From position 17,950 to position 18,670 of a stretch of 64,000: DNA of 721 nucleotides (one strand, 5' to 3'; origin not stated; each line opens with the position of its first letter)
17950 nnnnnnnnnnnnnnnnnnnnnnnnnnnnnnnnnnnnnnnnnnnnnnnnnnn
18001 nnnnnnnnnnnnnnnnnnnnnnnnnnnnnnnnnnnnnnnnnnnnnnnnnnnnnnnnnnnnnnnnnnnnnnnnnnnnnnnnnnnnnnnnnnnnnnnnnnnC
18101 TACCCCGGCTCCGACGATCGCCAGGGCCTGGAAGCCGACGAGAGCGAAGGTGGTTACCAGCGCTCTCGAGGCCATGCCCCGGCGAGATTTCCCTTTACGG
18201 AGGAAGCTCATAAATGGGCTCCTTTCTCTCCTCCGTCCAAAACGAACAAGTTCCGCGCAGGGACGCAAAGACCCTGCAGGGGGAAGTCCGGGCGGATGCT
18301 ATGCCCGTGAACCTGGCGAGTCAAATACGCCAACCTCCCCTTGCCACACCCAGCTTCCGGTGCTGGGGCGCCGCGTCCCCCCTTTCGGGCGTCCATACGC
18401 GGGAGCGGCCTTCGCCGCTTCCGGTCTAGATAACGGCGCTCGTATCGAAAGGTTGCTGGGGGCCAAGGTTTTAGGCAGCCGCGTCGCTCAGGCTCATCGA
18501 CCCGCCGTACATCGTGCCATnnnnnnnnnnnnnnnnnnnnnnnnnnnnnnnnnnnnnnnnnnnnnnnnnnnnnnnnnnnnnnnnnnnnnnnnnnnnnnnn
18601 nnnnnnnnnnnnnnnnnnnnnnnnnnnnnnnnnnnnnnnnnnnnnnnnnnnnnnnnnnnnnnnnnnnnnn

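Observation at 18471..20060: One-polypeptide ECF sigma factor fused to transmembrane and extracytoplasmic domains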

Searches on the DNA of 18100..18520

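Call 50: search_rna_families(source=window, start=18100, end=18520, threshold=evalue, max_evalue=1)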
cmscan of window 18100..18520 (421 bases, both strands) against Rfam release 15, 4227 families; matches with E-value up to 1: 0.
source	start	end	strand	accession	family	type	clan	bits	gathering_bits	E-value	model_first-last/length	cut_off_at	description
